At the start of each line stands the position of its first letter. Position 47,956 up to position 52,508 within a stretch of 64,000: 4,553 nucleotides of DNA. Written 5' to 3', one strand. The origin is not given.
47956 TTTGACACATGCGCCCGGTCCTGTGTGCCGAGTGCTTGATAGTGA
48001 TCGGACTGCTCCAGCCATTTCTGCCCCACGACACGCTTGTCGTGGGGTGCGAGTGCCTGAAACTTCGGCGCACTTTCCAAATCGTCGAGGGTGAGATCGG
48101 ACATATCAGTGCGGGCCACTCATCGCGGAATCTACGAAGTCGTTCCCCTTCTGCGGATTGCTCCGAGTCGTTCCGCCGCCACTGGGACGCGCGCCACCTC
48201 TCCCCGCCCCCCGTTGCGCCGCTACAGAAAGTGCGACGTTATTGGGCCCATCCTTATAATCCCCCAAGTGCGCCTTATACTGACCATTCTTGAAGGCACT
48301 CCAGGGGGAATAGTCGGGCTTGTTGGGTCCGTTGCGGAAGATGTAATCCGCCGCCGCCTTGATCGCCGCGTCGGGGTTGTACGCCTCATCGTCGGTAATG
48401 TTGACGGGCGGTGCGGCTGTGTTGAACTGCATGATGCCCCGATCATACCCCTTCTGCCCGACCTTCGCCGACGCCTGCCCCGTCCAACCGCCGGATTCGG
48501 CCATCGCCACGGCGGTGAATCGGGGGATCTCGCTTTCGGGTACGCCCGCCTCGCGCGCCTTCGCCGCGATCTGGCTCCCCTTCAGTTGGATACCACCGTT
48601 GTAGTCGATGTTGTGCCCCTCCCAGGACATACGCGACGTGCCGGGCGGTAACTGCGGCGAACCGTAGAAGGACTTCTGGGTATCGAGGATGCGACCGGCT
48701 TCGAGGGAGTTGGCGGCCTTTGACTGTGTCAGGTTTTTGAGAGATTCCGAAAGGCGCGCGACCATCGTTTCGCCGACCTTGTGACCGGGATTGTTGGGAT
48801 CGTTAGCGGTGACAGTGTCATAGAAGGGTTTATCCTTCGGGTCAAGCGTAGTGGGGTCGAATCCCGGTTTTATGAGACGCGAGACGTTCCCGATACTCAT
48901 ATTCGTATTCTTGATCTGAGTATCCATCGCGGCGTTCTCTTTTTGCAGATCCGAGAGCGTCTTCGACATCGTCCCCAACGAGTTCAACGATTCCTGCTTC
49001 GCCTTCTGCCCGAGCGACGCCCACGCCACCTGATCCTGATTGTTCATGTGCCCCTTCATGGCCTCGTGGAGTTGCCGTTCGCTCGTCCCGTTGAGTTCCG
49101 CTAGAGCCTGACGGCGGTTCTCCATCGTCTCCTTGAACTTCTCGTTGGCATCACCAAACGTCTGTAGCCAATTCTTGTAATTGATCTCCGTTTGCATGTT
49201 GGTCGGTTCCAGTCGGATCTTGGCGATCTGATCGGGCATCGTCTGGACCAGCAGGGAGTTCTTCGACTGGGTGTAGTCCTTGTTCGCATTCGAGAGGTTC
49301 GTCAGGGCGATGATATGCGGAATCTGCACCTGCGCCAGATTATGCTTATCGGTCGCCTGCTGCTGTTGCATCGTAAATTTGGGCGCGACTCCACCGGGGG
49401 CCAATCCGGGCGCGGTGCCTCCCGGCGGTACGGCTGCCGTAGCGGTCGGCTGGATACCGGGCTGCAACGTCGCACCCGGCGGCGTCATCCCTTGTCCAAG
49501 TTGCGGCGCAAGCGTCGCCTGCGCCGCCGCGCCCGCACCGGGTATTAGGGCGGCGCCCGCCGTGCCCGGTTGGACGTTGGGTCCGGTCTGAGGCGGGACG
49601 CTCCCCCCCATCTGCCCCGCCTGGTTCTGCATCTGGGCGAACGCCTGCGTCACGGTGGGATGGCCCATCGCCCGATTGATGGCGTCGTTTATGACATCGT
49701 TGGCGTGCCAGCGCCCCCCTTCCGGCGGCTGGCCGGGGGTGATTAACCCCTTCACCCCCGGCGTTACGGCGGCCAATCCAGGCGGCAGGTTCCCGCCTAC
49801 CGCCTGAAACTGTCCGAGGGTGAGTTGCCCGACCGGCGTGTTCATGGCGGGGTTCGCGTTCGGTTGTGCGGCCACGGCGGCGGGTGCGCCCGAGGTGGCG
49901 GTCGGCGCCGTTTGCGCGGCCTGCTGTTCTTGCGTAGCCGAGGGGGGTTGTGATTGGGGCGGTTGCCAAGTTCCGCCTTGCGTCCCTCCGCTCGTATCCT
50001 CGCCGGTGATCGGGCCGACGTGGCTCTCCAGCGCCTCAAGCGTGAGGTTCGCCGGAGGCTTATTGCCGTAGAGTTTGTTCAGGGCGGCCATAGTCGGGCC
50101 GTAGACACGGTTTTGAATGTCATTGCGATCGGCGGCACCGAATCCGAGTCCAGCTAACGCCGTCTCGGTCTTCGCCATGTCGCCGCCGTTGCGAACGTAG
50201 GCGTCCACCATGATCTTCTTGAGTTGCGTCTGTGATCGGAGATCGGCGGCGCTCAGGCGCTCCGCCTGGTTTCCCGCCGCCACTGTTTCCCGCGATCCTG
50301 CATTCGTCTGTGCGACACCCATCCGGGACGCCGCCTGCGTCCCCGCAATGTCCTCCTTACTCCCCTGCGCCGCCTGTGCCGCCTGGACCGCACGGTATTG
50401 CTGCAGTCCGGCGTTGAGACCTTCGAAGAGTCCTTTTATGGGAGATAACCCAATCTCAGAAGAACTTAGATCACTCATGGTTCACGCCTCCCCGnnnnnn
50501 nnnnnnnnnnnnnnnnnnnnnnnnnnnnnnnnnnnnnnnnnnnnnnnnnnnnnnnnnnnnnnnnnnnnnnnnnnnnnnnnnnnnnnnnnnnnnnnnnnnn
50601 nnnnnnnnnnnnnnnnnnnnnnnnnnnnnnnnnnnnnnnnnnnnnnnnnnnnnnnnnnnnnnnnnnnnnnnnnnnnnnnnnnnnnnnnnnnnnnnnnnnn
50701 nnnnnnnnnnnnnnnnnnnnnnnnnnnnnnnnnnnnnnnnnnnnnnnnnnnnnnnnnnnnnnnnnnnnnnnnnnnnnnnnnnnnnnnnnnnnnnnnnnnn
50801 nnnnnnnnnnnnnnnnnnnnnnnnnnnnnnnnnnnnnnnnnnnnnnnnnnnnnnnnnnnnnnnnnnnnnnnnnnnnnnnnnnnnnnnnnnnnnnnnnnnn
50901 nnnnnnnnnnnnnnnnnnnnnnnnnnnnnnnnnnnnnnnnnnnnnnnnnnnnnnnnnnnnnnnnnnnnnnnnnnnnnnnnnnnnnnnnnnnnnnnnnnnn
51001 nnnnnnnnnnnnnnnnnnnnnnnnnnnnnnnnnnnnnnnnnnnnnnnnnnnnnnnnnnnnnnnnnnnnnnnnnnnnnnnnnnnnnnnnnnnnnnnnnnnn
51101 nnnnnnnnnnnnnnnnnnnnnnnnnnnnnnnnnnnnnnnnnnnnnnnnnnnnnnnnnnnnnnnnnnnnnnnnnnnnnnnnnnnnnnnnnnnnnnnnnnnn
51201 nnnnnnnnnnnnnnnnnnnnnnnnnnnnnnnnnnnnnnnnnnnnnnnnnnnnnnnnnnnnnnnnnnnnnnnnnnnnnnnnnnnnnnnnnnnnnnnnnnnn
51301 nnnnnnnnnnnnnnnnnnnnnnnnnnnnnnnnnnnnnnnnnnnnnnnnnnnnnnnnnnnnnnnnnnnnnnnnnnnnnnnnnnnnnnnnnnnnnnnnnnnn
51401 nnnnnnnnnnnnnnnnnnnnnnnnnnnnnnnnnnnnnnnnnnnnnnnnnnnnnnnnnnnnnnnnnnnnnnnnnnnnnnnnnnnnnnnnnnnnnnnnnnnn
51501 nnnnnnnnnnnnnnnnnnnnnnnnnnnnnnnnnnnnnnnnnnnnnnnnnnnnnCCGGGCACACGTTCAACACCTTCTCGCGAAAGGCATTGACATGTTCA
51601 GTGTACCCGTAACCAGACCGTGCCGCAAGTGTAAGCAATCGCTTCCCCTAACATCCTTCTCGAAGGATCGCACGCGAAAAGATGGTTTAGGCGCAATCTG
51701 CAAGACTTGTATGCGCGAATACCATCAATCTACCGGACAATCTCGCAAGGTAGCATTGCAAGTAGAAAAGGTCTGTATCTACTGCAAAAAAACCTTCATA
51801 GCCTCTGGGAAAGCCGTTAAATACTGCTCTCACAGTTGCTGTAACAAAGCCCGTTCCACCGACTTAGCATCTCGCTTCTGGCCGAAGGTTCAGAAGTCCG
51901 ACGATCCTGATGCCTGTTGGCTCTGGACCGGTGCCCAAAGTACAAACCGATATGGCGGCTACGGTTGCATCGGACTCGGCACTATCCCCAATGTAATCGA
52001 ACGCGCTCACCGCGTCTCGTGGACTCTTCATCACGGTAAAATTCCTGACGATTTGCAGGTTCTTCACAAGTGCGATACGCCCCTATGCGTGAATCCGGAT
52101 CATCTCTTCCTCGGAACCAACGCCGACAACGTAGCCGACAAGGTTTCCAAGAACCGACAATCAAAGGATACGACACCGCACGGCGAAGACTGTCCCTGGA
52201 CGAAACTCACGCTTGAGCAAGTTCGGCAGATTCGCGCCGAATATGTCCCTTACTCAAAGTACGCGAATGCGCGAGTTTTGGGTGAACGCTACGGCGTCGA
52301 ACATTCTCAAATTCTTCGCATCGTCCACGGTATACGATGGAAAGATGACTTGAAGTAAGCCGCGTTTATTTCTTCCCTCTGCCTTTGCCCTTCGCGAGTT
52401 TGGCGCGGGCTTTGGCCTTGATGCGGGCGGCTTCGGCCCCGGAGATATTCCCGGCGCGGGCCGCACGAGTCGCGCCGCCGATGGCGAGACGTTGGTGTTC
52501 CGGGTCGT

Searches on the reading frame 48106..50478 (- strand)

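Call 11: search_protein_families(library=phrogs, proteins=[window:48106-50478:-], max_evalue=0.00001)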
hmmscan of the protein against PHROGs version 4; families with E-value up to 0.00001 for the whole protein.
window:48106-50478:- (790 aa): 0 families

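Call 39: search_protein_families(library=pfam, proteins=[window:48106-50478:-], max_evalue=0.001)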
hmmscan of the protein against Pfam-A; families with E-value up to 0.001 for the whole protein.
window:48106-50478:- (790 aa): 2 families
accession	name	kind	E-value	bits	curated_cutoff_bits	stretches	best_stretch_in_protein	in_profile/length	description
PF18896.5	SLT_3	-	5.7e-08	33.5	27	1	639-727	2-88/89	Lysozyme like domain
PF01464.25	SLT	-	8.1e-05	22.6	21.3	1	650-713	13-76/117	Transglycosylase SLT domain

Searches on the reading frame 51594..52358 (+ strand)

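Call 82: search_protein_families(library=pfam, proteins=[window:51594-52358:+], max_evalue=0.001)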
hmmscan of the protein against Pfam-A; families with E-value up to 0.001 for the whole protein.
window:51594-52358:+ (254 aa): 2 families
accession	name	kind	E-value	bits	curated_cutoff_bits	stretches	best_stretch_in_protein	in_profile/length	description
PF13392.12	HNH_3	-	3e-14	52.8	24.8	1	137-180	2-45/46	HNH endonuclease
PF05551.17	zf-His_Me_endon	-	0.00092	19.9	27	1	153-194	64-104/131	Zinc-binding loop region of homing endonuclease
